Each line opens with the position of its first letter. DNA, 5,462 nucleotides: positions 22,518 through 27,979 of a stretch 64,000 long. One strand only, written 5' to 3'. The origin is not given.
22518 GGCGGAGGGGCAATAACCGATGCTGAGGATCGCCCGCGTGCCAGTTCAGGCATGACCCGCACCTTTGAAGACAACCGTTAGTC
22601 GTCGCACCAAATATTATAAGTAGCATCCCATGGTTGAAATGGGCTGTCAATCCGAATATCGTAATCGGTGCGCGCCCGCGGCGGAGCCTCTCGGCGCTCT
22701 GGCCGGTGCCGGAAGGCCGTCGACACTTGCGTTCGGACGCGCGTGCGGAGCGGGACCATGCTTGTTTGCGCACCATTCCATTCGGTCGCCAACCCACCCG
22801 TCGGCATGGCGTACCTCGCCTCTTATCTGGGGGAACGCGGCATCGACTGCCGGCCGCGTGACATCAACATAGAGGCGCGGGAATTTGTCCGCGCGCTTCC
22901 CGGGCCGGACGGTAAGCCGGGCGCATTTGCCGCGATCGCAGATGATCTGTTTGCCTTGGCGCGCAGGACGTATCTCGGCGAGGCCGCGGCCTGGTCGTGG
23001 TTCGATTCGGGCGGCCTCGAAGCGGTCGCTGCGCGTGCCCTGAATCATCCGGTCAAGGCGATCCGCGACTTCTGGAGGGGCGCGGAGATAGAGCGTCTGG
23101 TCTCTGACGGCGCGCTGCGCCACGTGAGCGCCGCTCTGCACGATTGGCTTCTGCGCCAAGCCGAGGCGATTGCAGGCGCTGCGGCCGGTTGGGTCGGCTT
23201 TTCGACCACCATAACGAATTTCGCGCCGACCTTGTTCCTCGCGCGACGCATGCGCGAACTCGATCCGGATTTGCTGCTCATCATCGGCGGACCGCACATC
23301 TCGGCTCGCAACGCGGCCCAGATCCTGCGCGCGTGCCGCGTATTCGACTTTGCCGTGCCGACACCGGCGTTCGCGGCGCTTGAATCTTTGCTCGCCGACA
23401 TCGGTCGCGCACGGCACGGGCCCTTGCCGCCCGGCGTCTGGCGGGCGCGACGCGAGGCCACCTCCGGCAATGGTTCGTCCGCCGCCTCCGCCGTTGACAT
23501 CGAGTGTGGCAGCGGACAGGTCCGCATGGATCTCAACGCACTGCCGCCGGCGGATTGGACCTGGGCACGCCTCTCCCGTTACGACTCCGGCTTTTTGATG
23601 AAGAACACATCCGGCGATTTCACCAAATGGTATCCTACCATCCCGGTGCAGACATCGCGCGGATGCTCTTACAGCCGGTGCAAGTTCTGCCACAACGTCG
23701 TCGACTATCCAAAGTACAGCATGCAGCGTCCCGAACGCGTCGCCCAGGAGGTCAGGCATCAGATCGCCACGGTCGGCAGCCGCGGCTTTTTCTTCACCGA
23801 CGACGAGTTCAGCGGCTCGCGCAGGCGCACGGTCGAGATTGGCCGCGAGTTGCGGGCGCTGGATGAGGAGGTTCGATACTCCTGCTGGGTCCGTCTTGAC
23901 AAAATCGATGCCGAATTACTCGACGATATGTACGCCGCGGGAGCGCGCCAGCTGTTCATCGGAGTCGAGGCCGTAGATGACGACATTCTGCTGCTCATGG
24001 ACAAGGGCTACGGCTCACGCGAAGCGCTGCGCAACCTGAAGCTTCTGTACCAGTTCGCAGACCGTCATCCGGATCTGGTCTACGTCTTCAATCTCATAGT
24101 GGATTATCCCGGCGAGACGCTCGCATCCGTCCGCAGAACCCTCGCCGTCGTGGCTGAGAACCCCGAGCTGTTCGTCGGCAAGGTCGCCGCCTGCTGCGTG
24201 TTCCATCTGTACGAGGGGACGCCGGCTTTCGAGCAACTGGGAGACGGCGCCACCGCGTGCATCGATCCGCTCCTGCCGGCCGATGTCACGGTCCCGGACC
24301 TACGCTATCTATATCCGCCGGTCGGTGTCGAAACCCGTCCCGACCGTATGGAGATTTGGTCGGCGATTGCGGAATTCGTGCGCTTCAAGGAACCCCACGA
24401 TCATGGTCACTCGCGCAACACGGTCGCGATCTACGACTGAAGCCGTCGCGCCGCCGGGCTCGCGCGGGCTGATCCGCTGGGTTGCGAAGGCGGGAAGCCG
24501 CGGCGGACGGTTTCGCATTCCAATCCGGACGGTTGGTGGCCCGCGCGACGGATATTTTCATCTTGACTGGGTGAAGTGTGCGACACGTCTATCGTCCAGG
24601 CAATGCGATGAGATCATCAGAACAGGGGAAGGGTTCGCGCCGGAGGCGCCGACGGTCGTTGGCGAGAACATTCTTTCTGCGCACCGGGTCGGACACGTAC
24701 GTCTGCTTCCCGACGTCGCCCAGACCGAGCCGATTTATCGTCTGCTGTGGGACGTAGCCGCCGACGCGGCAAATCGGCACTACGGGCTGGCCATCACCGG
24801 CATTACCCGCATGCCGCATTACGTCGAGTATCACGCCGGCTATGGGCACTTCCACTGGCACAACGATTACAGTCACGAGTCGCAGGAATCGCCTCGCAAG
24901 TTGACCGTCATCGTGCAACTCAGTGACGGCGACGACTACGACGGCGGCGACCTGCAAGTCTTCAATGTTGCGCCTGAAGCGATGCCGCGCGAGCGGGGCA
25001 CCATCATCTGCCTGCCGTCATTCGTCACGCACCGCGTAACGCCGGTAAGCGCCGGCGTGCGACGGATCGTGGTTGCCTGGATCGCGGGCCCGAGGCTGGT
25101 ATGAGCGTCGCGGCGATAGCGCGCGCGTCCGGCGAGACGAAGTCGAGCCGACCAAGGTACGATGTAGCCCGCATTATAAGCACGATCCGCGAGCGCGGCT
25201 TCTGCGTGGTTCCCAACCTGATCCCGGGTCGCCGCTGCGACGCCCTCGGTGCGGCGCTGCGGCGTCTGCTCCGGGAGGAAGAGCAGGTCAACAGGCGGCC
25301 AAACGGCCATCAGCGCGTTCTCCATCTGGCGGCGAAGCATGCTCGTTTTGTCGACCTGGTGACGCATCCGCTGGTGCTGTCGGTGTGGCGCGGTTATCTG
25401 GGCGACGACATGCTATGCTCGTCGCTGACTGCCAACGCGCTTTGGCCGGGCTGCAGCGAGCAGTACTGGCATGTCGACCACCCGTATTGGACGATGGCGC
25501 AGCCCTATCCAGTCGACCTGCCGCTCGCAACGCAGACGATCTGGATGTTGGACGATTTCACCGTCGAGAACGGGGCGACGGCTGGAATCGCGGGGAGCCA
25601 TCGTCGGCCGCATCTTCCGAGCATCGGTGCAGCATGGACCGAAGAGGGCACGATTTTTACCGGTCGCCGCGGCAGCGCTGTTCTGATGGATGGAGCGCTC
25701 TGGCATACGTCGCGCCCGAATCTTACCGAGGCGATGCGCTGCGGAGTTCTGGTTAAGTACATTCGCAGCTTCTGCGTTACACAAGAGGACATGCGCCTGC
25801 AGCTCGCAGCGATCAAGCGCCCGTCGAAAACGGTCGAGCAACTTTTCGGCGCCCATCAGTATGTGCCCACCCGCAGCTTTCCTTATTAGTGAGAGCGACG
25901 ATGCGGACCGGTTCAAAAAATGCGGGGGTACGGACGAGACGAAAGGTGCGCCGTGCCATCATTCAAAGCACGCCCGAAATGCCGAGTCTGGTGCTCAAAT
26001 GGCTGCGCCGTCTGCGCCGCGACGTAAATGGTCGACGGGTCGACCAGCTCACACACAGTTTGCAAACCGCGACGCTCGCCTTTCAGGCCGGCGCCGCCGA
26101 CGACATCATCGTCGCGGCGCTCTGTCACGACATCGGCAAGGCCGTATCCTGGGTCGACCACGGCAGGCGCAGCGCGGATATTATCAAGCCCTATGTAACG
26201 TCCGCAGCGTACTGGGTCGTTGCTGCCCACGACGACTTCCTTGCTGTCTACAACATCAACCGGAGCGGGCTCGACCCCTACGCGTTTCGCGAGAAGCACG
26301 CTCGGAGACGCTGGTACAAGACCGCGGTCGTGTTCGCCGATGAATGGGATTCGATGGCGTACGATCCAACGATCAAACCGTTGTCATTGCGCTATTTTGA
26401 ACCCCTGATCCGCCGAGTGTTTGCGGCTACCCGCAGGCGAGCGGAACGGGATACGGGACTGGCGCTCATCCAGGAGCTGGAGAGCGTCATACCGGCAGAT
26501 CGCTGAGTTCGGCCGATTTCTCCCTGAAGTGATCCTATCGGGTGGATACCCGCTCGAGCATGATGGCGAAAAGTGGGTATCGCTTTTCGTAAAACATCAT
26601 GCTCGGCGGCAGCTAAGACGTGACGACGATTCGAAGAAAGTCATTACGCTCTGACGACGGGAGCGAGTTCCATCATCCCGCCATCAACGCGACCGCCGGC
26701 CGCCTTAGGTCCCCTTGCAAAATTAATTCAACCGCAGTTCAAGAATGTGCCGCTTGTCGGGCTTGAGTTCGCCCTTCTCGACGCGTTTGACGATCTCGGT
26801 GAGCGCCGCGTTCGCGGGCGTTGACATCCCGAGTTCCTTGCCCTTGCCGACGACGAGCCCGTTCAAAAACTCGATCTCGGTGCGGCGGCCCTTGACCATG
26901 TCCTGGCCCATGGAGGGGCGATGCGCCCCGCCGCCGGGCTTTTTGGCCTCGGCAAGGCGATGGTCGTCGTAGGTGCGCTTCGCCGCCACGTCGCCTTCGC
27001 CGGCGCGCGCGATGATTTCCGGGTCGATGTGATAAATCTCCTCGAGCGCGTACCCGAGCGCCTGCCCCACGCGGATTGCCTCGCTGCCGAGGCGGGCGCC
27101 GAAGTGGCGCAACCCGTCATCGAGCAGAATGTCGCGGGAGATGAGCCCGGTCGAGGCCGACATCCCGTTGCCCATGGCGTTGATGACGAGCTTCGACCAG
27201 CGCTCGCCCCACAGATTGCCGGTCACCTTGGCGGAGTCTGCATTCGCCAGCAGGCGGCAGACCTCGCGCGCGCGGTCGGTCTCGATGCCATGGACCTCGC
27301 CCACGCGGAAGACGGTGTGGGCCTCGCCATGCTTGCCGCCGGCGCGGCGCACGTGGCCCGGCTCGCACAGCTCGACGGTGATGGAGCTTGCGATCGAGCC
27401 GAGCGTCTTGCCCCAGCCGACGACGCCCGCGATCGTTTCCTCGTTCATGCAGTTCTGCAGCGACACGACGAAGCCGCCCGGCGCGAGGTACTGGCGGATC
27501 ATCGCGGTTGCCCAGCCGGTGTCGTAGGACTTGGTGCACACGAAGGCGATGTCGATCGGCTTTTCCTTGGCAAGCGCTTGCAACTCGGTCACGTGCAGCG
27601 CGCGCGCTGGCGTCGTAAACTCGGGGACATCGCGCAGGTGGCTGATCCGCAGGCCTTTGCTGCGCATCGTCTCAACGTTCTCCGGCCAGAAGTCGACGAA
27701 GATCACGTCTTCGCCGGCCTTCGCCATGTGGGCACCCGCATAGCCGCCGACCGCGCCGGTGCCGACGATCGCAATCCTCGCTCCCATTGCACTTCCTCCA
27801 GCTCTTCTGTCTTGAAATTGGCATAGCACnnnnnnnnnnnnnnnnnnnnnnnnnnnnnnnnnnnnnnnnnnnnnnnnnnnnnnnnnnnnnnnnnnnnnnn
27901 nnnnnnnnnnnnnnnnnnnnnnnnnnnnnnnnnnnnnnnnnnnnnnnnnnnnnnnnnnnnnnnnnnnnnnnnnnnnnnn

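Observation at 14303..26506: Twelve-gene radical-SAM/oxygenase cassette: an uncharacterised RiPP-like or small-protein modification system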

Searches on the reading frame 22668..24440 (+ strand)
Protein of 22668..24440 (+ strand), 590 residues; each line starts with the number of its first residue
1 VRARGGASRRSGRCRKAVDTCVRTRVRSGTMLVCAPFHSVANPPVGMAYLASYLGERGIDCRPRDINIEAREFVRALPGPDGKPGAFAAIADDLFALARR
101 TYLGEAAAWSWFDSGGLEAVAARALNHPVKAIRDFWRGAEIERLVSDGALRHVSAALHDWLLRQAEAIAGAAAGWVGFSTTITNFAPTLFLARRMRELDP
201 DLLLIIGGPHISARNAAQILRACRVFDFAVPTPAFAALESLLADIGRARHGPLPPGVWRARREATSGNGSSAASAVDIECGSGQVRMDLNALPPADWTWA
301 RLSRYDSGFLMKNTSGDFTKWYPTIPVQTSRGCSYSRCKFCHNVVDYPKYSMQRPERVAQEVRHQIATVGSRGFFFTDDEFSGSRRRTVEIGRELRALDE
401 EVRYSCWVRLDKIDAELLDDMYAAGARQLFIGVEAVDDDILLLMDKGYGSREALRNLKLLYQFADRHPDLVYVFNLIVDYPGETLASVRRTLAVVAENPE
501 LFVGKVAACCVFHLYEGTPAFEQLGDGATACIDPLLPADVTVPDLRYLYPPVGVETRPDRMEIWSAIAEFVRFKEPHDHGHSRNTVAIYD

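Call 4: search_protein_families(library=ncbifam, proteins=[window:22668-24440:+], max_evalue=0.01)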
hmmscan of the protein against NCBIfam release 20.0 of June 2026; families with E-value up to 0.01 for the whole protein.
window:22668-24440:+ (590 aa): 20 families
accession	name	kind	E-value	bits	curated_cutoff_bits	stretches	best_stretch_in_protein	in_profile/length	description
TIGR03975.1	rSAM_ocin_1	subfamily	5.7e-30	104.4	281.85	1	31-487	2-419/606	RiPP maturation radical SAM C-methyltransferase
TIGR04479.1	bcpD_PhpK_rSAM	subfamily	1.1e-26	93.4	600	1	323-502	240-414/504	PhpK family radical SAM P-methyltransferase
TIGR03471.1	HpnJ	equivalog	8.6e-19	67.7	577.6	1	323-497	196-364/472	hopanoid biosynthesis associated radical SAM protein HpnJ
NF033070.1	rSAM_AprD4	equivalog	9.1e-18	64.4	500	1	327-497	199-365/456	AprD4 family radical SAM diol-dehydratase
NF050148.1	rSAM_ApyD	equivalog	4.4e-17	61.7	750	2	327-495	202-363/645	RiPP biosynthesis radical SAM protein ApyD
TIGR04072.2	rSAM_ladder_B12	equivalog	1.7e-16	59.9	360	1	324-496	180-347/443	lipid biosynthesis B12-binding/radical SAM protein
NF045585.1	rSAM_slr0320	equivalog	1.3e-14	53.6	775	1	325-504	236-415/511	photosystem II high light acclimation radical SAM protein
NF038361.1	rSAM_Sden_1168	equivalog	2.1e-11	43.1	575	1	317-499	275-452/560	Sden_1168 family B12-binding radical SAM P-methyltransferase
TIGR04385.1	B12_rSAM_cofa1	equivalog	1.1e-08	34.7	450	1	318-497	189-363/438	B12 lower ligand biosynthesis radical SAM protein BzaD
TIGR02026.1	BchE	equivalog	1.3e-08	34.2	481.35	1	327-484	197-351/497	magnesium-protoporphyrin IX monomethyl ester anaerobic oxidative cyclase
TIGR04367.1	HpnR_B12_rSAM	equivalog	7e-07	28.1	650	1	323-480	185-335/490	hopanoid C-3 methylase HpnR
NF040546.1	rSAM_CUAEP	equivalog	1e-06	27.7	500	1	327-462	174-310/468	CUAEP/CCAEP-tail radical SAM (seleno)protein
NF040542.1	rSAM_RCCLKC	equivalog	4.3e-06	26.1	450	1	327-446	183-303/423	arsinothricin biosynthesis radical SAM protein ArsL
TIGR04014.1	B12_SAM_MJ_0865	equivalog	1.6e-05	23.9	360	1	327-497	163-335/434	methyl-coenzyme M reductase glutamine C-methyltransferase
TIGR04013.1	B12_SAM_MJ_1487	hypoth_equivalog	7.3e-05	21.8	251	0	324-496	151-331/382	TIGR04013 family B12-binding domain/radical SAM domain-containing protein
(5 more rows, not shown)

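Call 5: search_protein_families(library=pfam, proteins=[window:22668-24440:+], max_evalue=0.01)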
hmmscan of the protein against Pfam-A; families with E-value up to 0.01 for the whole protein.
window:22668-24440:+ (590 aa): 2 families
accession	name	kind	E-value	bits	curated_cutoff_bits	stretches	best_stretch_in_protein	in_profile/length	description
PF04055.27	Radical_SAM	-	8e-15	55.8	29.5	1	328-492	2-163/166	Radical SAM superfamily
PF02310.24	B12-binding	-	8.8e-09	35.7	32.1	1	165-233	44-112/121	B12 binding domain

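Call 90: search_solved_structures(query=window:22758-24437:+, max_evalue=0.001)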
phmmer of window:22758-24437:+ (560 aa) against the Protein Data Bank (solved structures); distinct sequences matched with E-value up to 0.001: 2.
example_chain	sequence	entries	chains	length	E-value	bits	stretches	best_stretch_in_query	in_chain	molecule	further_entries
6fd2_B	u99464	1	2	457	4.6e-12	48.2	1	297-467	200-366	Putative apramycin biosynthetic oxidoreductase 4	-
5ul2_A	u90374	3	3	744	0.00056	21.5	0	285-429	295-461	OxsB protein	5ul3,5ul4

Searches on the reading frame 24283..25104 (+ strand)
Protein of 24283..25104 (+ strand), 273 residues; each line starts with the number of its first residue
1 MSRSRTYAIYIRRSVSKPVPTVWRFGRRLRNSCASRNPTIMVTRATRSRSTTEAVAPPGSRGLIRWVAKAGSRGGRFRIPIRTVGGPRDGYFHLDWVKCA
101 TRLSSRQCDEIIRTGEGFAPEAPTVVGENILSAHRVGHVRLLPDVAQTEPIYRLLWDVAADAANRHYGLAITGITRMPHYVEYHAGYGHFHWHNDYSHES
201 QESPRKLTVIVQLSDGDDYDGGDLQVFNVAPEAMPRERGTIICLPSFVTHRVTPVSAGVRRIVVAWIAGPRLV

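Call 4: search_protein_families(library=ncbifam, proteins=[window:24283-25104:+], max_evalue=0.01)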
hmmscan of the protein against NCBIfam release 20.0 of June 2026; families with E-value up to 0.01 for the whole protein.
window:24283-25104:+ (273 aa): 4 families
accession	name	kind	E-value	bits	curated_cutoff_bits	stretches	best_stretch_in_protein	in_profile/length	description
NF003974.0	PRK05467.1-3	equivalog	6.1e-12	45.5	143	1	188-267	92-172/221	Fe2+-dependent dioxygenase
NF003975.0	PRK05467.1-4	equivalog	6.9e-06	25.6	180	1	178-267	82-176/226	Fe2+-dependent dioxygenase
NF003972.0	PRK05467.1-1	equivalog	2.8e-05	23.6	399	1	205-268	112-176/225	PKHD-type hydroxylase YbiX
NF003973.0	PRK05467.1-2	equivalog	6e-05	22.7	336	1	206-267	114-176/227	Fe2+-dependent dioxygenase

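Call 5: search_protein_families(library=pfam, proteins=[window:24283-25104:+], max_evalue=0.01)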
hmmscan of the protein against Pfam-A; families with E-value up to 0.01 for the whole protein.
window:24283-25104:+ (273 aa): 1 family
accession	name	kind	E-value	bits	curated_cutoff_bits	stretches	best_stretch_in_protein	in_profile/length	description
PF13640.12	2OG-FeII_Oxy_3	-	6.1e-13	50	27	1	180-267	3-97/98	2OG-Fe(II) oxygenase superfamily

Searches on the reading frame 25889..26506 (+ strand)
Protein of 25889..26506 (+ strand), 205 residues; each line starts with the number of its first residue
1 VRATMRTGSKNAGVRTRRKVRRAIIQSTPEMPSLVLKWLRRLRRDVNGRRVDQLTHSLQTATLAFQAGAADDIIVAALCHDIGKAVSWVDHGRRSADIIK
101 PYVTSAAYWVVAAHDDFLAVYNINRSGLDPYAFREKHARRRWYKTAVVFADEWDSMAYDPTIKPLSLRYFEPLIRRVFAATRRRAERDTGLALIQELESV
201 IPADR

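Call 6: search_protein_families(library=pfam, proteins=[window:25889-26506:+], max_evalue=0.01)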
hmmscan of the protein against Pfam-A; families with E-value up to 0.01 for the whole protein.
window:25889-26506:+ (205 aa): 1 family
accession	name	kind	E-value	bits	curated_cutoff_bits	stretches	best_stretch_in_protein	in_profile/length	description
PF01966.28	HD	-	1.8e-06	28.7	22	1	55-115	3-86/116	HD domain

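Call 33: search_protein_families(library=ncbifam, proteins=[window:25889-26506:+], max_evalue=0.01)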
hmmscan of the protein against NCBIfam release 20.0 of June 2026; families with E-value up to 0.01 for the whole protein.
window:25889-26506:+ (205 aa): 3 families
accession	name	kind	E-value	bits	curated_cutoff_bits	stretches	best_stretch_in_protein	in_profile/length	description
TIGR03276.1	Phn-HD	hypoth_equivalog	1e-08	34.9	214.6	1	45-86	18-59/179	phosphonate degradation HD-domain oxygenase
NF049941.1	HyMthAminphonOxyTmpB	equivalog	5e-08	32.9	300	1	45-87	22-64/188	(R)-1-hydroxy-2-trimethylaminoethylphosphonate oxygenase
NF052439.1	HMPDioxPhnZ1GIM8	equivalog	2.9e-06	26.9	300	1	50-85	41-76/199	hydroxymethylphosphonate dioxygenase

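Call 60: search_solved_structures(query=window:25901-26503:+, max_evalue=1, show_alignments=1)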
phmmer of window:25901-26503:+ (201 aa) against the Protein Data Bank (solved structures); distinct sequences matched with E-value up to 1: 6.
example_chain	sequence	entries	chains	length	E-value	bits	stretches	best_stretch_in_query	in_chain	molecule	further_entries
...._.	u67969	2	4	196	3.2e-05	26.8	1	29-80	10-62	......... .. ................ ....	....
4n71_A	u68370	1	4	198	3.2e-05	26.7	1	29-80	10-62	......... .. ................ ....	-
4n6w_A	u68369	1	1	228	3.7e-05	26.5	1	29-80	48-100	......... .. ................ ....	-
6npa_A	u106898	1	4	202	0.00072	22.3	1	40-83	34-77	TmpB, (R)-1-hydroxy-2-trimethylaminoethylphosphonate oxygenase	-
8g8i_A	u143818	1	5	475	0.028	17.1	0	20-131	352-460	C3HR3_9r_shift4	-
4yf1_A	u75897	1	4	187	0.23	14.1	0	50-86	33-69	Lmo0812 protein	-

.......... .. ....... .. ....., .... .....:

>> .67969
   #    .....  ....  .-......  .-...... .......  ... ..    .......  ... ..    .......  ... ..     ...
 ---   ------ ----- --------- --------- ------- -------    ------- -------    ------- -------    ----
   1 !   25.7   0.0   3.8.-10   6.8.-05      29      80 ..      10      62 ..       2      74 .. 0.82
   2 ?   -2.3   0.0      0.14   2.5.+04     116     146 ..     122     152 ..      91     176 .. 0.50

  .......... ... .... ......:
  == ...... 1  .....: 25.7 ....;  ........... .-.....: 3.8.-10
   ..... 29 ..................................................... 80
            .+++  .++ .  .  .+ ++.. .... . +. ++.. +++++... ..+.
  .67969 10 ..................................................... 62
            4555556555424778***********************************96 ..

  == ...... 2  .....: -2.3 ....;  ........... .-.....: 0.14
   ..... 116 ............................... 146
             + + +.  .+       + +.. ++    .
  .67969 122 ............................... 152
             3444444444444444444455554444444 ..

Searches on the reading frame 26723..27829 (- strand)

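Call 6: search_protein_families(library=pfam, proteins=[window:26723-27829:-], max_evalue=0.01)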
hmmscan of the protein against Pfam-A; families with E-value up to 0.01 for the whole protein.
window:26723-27829:- (368 aa): 4 families
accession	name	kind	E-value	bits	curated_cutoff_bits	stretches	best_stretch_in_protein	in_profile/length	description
PF02558.23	ApbA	-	5.4e-26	91.5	22.2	1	19-165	1-140/150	Ketopantoate reductase PanE/ApbA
PF08546.17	ApbA_C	-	1e-24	87.7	22.7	1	205-351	1-125/125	Ketopantoate reductase PanE/ApbA C terminal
PF03721.20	UDPG_MGDP_dh_N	-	3.6e-07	30.4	27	1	18-64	2-48/187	UDP-glucose/GDP-mannose dehydrogenase family, NAD binding domain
PF02254.24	TrkA_N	-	0.0029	18.4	23.8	1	19-62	1-44/116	TrkA-N domain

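Call 33: search_protein_families(library=ncbifam, proteins=[window:26723-27829:-], max_evalue=0.01)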
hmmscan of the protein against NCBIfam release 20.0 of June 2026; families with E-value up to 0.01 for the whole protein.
window:26723-27829:- (368 aa): 17 families
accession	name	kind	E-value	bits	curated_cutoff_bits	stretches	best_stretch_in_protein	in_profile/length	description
TIGR00745.1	apbA_panE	subfamily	3e-49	168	141.35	1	18-352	1-303/305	2-dehydropantoate 2-reductase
NF005091.0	PRK06522.2-2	equivalog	1.3e-35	123.1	252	2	18-264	3-232/302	2-dehydropantoate 2-reductase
NF005089.0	PRK06522.1-4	subfamily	3.3e-32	112.2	223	2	137-351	134-318/326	2-dehydropantoate 2-reductase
NF005088.0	PRK06522.1-2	subfamily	2.9e-31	108.7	371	1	18-351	2-302/308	2-dehydropantoate 2-reductase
NF005092.1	PRK06522.2-3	equivalog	3.9e-29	101.7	500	2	18-263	2-230/296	2-dehydropantoate 2-reductase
NF006083.0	PRK08229.1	equivalog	2.4e-28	99.1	371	1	17-357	3-323/341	2-dehydropantoate 2-reductase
NF004887.0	PRK06249.1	equivalog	4.5e-27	95.1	360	1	17-266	6-249/316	putative 2-dehydropantoate 2-reductase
NF005094.0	PRK06522.2-5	equivalog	1e-19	71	382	1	18-339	2-290/307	2-dehydropantoate 2-reductase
NF009543.0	PRK12921.1-5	equivalog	6.1e-16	58.5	339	2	18-163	2-140/305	oxidoreductase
NF004311.0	PRK05708.1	equivalog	1.1e-13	50.7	378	2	15-141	1-121/305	putative 2-dehydropantoate 2-reductase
NF005087.0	PRK06522.1-1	equivalog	1.4e-11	44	351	1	305-352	243-290/296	2-dehydropantoate 2-reductase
NF005093.0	PRK06522.2-4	equivalog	3.1e-11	43.2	308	2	305-353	251-299/304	2-dehydropantoate 2-reductase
TIGR03026.1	NDP-sugDHase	subfamily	4.2e-06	25.8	189.8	1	18-99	2-86/413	nucleotide sugar dehydrogenase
NF009541.0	PRK12921.1-1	equivalog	0.00083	18.7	338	0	17-139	6-116/297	oxidoreductase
NF000942.0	PRK00094.1-4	subfamily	0.0021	17.3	257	1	17-133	3-114/334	NAD(P)H-dependent glycerol-3-phosphate dehydrogenase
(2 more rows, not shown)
